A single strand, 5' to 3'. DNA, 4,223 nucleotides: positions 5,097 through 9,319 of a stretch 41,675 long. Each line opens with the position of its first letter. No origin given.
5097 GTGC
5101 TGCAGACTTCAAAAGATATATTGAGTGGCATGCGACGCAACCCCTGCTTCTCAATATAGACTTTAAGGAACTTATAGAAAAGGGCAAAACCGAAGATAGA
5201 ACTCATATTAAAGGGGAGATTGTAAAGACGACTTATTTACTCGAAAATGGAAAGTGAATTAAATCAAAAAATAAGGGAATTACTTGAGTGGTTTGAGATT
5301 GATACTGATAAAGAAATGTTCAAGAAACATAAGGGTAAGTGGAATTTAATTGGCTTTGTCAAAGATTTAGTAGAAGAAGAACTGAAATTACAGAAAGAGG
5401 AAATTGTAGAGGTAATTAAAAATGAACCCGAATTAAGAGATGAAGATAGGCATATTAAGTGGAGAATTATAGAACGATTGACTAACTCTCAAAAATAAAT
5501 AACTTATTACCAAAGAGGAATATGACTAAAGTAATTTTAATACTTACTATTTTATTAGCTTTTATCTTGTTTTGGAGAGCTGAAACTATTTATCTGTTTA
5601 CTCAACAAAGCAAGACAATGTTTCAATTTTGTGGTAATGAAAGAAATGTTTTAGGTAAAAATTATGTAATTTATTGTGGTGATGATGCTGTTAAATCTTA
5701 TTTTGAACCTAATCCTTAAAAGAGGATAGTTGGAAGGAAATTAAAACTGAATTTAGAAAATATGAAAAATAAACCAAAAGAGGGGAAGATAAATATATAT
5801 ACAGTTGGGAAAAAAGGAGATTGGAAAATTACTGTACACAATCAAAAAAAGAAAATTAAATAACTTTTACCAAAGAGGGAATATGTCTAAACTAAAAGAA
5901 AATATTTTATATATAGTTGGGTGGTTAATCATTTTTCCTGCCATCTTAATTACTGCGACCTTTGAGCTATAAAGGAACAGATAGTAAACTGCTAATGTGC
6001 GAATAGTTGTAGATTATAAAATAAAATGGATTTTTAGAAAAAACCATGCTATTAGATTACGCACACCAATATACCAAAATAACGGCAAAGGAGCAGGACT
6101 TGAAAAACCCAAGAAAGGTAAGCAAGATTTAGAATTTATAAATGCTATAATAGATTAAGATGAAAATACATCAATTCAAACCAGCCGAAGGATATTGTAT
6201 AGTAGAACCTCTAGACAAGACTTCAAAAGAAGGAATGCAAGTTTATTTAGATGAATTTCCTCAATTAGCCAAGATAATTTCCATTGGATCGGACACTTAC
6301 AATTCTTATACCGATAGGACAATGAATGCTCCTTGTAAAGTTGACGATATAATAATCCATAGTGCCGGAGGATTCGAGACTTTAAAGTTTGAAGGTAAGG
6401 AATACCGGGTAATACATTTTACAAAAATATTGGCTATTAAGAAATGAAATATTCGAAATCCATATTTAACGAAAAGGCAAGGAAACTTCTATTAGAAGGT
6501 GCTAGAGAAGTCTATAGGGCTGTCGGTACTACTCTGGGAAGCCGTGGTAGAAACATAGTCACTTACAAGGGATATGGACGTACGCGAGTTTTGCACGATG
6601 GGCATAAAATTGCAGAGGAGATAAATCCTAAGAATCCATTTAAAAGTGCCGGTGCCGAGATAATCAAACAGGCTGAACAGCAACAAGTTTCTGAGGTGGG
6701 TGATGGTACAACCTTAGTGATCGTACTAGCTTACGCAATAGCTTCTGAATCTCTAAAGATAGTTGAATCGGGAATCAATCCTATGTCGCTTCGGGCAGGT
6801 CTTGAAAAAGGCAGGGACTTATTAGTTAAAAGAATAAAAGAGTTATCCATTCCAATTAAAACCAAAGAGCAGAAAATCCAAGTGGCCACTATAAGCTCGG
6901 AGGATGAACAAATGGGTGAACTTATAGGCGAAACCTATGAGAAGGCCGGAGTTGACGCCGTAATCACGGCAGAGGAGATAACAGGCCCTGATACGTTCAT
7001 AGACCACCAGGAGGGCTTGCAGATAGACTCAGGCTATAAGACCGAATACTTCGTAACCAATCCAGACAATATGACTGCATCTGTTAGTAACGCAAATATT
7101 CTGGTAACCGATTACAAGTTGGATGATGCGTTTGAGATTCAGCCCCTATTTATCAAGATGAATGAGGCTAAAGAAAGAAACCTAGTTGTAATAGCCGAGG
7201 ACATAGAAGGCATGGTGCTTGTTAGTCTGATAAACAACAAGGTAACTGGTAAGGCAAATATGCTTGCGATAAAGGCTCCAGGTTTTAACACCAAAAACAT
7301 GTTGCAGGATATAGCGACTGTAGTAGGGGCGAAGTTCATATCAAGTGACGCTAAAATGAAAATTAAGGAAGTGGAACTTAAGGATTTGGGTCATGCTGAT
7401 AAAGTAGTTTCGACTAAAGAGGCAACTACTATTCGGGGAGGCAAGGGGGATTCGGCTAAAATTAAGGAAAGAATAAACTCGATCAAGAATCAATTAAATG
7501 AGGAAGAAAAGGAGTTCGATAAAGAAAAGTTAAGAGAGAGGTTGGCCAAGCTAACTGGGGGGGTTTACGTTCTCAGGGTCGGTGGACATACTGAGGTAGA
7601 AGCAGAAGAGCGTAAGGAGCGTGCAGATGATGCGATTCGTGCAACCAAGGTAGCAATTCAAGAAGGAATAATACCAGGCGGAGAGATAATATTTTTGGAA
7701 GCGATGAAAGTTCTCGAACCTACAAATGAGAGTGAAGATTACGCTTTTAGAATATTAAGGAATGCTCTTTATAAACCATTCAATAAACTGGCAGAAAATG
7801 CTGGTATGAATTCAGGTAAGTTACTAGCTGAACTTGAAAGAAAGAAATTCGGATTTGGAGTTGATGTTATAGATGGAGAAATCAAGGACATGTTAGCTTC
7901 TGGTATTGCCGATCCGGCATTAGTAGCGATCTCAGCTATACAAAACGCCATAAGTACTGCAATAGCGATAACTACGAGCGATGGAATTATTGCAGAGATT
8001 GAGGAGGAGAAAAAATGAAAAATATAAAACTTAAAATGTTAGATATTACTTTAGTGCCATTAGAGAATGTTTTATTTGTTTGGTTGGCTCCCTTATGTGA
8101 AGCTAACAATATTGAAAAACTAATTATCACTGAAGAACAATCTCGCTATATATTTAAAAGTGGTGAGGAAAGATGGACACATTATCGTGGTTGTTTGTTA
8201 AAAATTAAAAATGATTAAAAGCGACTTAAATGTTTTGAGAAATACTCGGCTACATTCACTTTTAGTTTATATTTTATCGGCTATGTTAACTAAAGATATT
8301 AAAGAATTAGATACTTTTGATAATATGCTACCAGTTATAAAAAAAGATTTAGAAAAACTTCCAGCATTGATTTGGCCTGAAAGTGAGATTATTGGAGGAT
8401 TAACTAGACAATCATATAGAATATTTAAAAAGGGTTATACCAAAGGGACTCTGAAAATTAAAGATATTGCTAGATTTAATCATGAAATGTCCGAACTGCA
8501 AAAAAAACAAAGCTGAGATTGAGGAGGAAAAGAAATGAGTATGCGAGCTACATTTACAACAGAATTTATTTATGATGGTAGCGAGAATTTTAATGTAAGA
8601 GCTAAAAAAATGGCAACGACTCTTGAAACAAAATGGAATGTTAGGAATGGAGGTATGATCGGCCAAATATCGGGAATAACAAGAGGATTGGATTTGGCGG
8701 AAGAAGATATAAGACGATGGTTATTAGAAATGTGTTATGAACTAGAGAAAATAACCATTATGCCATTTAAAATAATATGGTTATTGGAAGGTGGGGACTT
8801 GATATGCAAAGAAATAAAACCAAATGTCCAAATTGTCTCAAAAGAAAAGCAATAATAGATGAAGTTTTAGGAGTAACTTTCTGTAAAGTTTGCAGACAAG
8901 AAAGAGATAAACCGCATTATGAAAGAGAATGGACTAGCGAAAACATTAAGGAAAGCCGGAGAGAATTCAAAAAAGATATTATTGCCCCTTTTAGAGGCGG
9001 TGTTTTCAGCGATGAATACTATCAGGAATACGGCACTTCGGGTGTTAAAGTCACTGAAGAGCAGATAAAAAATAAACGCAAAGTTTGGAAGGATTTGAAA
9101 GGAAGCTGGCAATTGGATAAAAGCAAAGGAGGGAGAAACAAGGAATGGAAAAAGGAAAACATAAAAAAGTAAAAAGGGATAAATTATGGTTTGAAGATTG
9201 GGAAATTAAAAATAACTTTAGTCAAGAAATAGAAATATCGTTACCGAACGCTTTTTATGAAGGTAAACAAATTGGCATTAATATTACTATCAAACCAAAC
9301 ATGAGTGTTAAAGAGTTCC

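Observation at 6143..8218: Complete, translationally coupled groES-groEL operon in a 41.5-kb phage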

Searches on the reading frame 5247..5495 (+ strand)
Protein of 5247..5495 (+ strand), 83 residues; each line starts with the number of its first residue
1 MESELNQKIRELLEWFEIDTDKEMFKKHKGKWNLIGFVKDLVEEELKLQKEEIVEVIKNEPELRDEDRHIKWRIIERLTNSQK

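Call 4: search_protein_families(library=pfam, proteins=[window:5247-5495:+], max_evalue=0.1)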
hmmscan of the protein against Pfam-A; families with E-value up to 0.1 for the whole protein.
window:5247-5495:+ (83 aa): 1 family
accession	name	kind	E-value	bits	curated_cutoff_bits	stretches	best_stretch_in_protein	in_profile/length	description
PF08020.16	DUF1706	-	0.083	13.3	24.2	0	2-33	106-137/166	Protein of unknown function (DUF1706)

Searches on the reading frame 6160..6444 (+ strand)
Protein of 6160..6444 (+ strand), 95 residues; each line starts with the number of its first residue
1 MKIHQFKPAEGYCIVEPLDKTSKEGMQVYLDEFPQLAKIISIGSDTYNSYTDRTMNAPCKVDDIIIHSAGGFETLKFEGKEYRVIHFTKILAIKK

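Call 4: search_protein_families(library=pfam, proteins=[window:6160-6444:+], max_evalue=0.1)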
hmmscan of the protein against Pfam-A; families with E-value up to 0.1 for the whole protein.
window:6160-6444:+ (95 aa): 1 family
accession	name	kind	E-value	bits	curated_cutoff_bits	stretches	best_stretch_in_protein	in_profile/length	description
PF00166.26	Cpn10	-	4.8e-06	26.9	21.1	1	31-93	31-92/93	Chaperonin 10 Kd subunit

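Call 5: search_protein_families(library=ncbifam, proteins=[window:6160-6444:+], max_evalue=0.1)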
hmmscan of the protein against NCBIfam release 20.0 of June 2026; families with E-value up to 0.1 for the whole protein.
window:6160-6444:+ (95 aa): 5 families
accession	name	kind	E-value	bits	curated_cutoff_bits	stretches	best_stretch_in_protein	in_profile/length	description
NF001534.0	PRK00364.2-5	equivalog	1.6e-05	24.8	120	1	13-94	9-93/94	co-chaperone GroES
NF001530.0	PRK00364.1-6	equivalog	1.9e-05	24.5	136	1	7-93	12-101/104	co-chaperone GroES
NF001531.0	PRK00364.2-2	subfamily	3.9e-05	23.6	96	1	7-93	4-92/94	co-chaperone GroES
NF001533.0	PRK00364.2-4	subfamily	0.00027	20.9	99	1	10-94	10-97/98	co-chaperone GroES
NF001527.0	PRK00364.1-2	subfamily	0.053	13.7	120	1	31-93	32-93/96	co-chaperone GroES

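Call 6: search_protein_families(library=phrogs, proteins=[window:6160-6444:+], max_evalue=0.01)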
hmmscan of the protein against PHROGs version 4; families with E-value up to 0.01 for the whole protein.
window:6160-6444:+ (95 aa): 1 family
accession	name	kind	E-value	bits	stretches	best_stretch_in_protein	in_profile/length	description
phrog_3188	-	other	1.2e-06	29.3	1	5-95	2-95/96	co-chaperonin GroES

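Call 17: search_solved_structures(query=window:6160-6444:+, show_alignments=3, max_evalue=1)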
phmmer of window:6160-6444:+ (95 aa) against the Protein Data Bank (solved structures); distinct sequences matched with E-value up to 1: 5.
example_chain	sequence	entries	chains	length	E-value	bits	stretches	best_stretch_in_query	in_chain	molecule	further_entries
1lep_A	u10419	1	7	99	0.0046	20.6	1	30-93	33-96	CHAPERONIN-10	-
1hx5_A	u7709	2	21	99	0.0062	20.2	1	7-93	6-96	10 KDA CHAPERONIN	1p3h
1wnr_A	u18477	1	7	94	0.062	17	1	30-93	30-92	10 kDa chaperonin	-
4v4o_O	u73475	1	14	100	0.069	16.9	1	30-93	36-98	cpn10(GroES)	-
3nx6_A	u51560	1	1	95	0.099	16.4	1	6-93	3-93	10kDa chaperonin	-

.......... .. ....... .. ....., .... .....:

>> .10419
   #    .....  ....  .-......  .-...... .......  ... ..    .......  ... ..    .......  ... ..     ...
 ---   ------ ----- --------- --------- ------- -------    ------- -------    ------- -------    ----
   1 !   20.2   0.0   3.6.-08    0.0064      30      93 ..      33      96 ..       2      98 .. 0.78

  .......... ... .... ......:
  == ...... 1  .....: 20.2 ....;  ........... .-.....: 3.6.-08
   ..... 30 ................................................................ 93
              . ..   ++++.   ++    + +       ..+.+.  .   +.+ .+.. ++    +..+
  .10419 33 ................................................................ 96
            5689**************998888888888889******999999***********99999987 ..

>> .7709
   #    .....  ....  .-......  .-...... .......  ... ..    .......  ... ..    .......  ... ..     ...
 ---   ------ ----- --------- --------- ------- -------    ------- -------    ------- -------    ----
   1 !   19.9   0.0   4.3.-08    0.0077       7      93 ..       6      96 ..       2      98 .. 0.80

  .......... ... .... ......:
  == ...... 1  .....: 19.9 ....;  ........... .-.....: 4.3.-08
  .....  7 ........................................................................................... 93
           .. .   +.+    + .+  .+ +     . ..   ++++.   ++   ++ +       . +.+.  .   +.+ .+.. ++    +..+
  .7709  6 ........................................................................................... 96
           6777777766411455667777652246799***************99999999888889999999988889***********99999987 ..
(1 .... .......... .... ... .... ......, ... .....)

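Call 34: find_homologous_proteins(query=window:6160-6444:+, max_evalue=0.001)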
Query window:6160-6444:+ (95 aa): 2 proteins with E <= 0.001 among 3 candidates.
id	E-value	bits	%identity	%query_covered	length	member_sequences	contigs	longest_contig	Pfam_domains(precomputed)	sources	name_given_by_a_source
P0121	2.0e-57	209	100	100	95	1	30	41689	PF00166.27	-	-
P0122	2.2e-37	145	69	100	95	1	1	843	PF00166.27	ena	-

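Call 43: search_solved_structures(query=A1, max_evalue=0.01, show_alignments=2)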
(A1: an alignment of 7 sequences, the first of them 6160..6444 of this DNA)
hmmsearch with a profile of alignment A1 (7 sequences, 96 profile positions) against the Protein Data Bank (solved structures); distinct sequences matched with E-value up to 0.01: 14.
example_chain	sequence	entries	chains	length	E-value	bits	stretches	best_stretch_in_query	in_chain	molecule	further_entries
1hx5_A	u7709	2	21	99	4.7e-12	48.8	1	5-95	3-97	10 KDA CHAPERONIN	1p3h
1lep_A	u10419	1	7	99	4.1e-11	45.8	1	5-95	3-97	CHAPERONIN-10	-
7ekq_R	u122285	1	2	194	5.1e-10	42.3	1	3-94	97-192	Cpn20 co-chaperonin subunit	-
1wnr_A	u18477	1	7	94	9.6e-10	41.4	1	9-95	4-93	10 kDa chaperonin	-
4v4o_O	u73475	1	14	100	9.7e-10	41.4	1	8-95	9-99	cpn10(GroES)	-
8wuw_a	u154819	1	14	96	1e-09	41.3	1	9-94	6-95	Co-chaperonin GroES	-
8wux_a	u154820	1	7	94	1.5e-09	40.8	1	17-94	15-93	Co-chaperonin GroES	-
8wuc_a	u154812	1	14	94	1.6e-07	34.3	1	8-95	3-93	Co-chaperonin GroES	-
3nx6_A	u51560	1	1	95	1.7e-07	34.2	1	6-95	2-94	10kDa chaperonin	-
8bm0_W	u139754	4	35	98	3.9e-06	29.8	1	5-94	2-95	Co-chaperonin GroES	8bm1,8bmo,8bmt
1aon_O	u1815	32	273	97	6.3e-06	29.2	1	7-94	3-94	GROEL/GROES COMPLEX | GROES | groES protein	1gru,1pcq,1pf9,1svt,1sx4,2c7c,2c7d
8bkz_Y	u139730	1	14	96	8.3e-06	28.8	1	8-94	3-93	Co-chaperonin GroES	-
7ekq_P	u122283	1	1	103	0.00011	25.2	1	3-94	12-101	Chaperonin 11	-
7ekq_Q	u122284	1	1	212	0.00048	23.2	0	14-92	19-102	Chaperonin 23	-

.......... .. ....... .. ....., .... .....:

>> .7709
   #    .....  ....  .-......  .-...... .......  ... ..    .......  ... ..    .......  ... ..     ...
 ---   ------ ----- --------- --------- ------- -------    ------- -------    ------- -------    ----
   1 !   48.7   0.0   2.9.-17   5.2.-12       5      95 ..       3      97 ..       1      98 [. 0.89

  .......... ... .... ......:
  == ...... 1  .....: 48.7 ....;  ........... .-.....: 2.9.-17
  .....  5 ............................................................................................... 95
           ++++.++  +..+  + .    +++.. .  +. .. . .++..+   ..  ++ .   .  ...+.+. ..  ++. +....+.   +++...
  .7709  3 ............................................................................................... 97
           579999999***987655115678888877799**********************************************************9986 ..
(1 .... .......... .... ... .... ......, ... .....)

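Call 44: search_protein_families(library=pfam, alignment_id=A1, max_evalue=0.01)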
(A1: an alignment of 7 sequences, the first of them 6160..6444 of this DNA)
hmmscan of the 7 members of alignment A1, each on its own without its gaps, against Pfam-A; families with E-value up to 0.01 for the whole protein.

A. member 1, window:6160-6444:+ (95 aa): 1 family
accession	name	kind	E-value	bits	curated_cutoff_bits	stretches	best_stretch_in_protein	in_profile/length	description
PF00166.26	Cpn10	-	4.8e-06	26.9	21.1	1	31-93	31-92/93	Chaperonin 10 Kd subunit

B. families by the number of members that match (of 7 scanned): 1 family
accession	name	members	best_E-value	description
PF00166.26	Cpn10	7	6.9e-13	Chaperonin 10 Kd subunit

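Call 97: predict_structure(alignment_id=A6)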
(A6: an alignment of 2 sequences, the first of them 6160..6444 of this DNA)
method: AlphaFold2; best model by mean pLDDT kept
length: 95 residues; sequences in the alignment: 2
mean_pLDDT: 50.0   pTM: 0.41
mean pLDDT of the five models: 50.0, 42.6, 42.0, 41.5, 39.1
residues with pLDDT >= 90: 0; 70-90: 2; 50-70: 54; < 50: 39
segments of 3 or more residues with pLDDT < 50: 21-59
pLDDT, mean of each block of 10 residues (from residue 1): 58 59 40 36 28 40 58 64 62 62
secondary structure, 60 per line:
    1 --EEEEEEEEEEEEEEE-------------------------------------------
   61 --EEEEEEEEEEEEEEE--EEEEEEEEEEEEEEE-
elements in order: E3-17 E63-77 E80-94

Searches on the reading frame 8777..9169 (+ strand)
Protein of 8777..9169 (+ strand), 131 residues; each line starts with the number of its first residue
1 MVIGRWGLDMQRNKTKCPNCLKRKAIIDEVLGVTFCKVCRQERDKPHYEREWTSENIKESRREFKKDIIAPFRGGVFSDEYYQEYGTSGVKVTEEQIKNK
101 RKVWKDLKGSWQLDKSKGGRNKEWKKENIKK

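Call 4: search_protein_families(library=pfam, proteins=[window:8777-9169:+], max_evalue=0.1)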
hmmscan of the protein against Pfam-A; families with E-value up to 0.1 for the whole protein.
window:8777-9169:+ (131 aa): 1 family
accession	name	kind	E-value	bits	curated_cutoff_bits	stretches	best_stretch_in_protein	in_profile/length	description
PF08271.17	Zn_Ribbon_TF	-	0.018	15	29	1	16-39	2-25/43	TFIIB zinc-binding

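Call 6: search_protein_families(library=phrogs, proteins=[window:8777-9169:+], max_evalue=0.01)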
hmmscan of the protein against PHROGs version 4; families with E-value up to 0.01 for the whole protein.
window:8777-9169:+ (131 aa): 2 families
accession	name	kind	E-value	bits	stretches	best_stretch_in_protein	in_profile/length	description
phrog_9700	-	unknown function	0.0032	17.4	1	12-106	4-85/483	-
phrog_5602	-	unknown function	0.0038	17.9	1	11-45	15-54/60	-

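Call 66: search_solved_structures(query=A4, max_evalue=1)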
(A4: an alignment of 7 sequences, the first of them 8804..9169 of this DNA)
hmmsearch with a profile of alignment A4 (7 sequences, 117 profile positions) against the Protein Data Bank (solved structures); distinct sequences matched with E-value up to 1: 5.
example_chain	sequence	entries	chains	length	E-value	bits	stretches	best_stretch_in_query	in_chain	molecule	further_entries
1tvi_A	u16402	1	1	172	0.31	14.3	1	42-101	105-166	Hypothetical UPF0054 protein TM1509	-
1fvq_A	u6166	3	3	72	0.55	13.5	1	2-46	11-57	COPPER-TRANSPORTING ATPASE | Probable copper-transporting ATPase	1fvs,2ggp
5e4r_A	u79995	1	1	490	0.6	13.3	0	45-82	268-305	Ketol-acid reductoisomerase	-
1s29_A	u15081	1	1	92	0.8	13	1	28-75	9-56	La protein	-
9e71_BP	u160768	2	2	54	0.98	12.7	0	1-29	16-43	Small ribosomal subunit protein uS14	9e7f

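Call 74: find_homologous_proteins(query=A4, max_evalue=0.001)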
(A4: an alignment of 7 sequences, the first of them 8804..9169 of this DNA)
Query A4 (7 sequences) (122 aa, profile of the alignment): 68 proteins with E <= 0.001 among 685 candidates.
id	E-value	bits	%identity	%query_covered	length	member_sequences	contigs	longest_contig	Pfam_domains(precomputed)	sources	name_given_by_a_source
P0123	4.1e-51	190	53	94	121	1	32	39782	-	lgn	-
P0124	3.2e-49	184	52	95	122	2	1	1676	-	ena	-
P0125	2.0e-48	181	100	93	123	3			-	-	-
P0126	3.8e-48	180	51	95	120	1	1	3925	-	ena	-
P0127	6.6e-46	173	58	86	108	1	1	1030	-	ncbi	-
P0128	7.4e-46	173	62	87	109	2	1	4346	-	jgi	jgi:hypothetical protein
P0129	3.3e-45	171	53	94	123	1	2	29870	-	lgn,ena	-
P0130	1.8e-44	168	68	95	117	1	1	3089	-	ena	-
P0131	5.4e-42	160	57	80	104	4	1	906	-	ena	-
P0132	7.1e-42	160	52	94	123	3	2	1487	-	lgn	-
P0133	1.4e-41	159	65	88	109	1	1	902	-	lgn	-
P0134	5.7e-41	157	58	86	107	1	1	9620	-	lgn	-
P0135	2.4e-40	155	52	89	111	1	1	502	-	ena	-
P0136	1.2e-39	153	49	94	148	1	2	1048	-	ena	-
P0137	1.8e-39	152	49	86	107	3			-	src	-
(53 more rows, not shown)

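Call 80: predict_structure(alignment_id=A5)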
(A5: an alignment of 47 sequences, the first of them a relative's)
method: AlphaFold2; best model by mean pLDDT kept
length: 123 residues; sequences in the alignment: 47
mean_pLDDT: 82.3   pTM: 0.54
mean pLDDT of the five models: 82.3, 82.1, 81.9, 81.6, 81.1
residues with pLDDT >= 90: 51; 70-90: 51; 50-70: 19; < 50: 2
segments of 3 or more residues with pLDDT < 50: none
pLDDT, mean of each block of 10 residues (from residue 1): 54 78 91 92 79 76 83 93 90 93 88 79 58
secondary structure, 60 per line:
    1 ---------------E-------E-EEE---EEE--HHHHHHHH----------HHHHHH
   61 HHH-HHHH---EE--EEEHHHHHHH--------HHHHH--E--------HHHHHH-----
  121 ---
elements in order: E26-28 E32-34 H37-44 H55-63 H65-68 E76-78 H79-85 H94-98 H110-115

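Call 84: fold_search(model_id=the predicted structure, library=pdb)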
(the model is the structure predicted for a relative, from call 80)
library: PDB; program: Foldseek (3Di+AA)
matches with E <= 10: 33; with E <= 0.001: 0
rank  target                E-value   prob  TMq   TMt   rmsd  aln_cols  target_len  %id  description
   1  8iej_A                1.8e+00  0.14  0.19  0.36  16.3        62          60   22  RNF20-RNF40/hRad6A-Ub/nucleosome complex (released 2023-09-06)
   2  2ecn_MODEL_1_A        2.9e+00  0.12  0.19  0.31  12.0        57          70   19  Solution structure of the RING domain of the human RING finger protein 141 (released 2007-08-14)
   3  2dan_MODEL_1_A        3.1e+00  0.09  0.18  0.29   7.0        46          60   17  The solution structure of the MYND domain (LEU384-CYS430) of human Zinc finger MYND domain containing protein  (released 2006-06-14)
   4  8ieg_A                3.8e+00  0.30  0.21  0.36   3.5        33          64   30  Bre1(mRBD-RING)/Rad6-Ub/nucleosome complex (released 2023-09-06)
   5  7wsj_A                3.8e+00  0.25  0.17  0.21   2.6        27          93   26  Crystal structure of the tandem B-box domain of Arabidopsis thaliana CONSTANS (released 2022-03-02)
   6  13sa_B                4.6e+00  0.21  0.19  0.30   3.1        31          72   13  PanDDA analysis group deposition -- IDOL RING domain in complex with Z1251361039 (released 2025-12-10)
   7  2ysj_MODEL_1_A        4.6e+00  0.13  0.20  0.35   8.2        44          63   27  Solution structure of the RING domain (1-56) from tripartite motif-containing protein 31 (released 2007-10-09)
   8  4r7e                  4.9e+00  0.30  0.20  0.34   2.3        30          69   30  Structure of Bre1 RING domain (released 2015-05-13)
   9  3eb5                  4.9e+00  0.20  0.19  0.33   3.0        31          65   16  Structure of the cIAP2 RING domain (released 2008-09-09)
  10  9sa2_D                5.2e+00  0.20  0.19  0.31   3.1        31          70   13  The RING domain of IDOL (released 2025-09-10)
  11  8ieg_B                5.6e+00  0.25  0.20  0.36   2.5        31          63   29  Bre1(mRBD-RING)/Rad6-Ub/nucleosome complex (released 2023-09-06)
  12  13rz_B                6.4e+00  0.16  0.19  0.31   3.1        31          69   13  PanDDA analysis group deposition -- IDOL RING domain in complex with Z1118527729 (released 2025-12-10)
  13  13sb_A                6.4e+00  0.15  0.19  0.28   3.1        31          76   13  PanDDA analysis group deposition -- IDOL RING domain in complex with Z1456069604 (released 2025-12-10)
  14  4ic2_B                6.4e+00  0.14  0.20  0.35   5.9        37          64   30  Crystal structure of the XIAP RING domain (released 2012-12-19)
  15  6sqr_D                6.4e+00  0.09  0.18  0.30   4.8        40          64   20  Crystal structure of Cat MDM2-S429E RING domain bound to UbcH5B-Ub (released 2020-05-06)
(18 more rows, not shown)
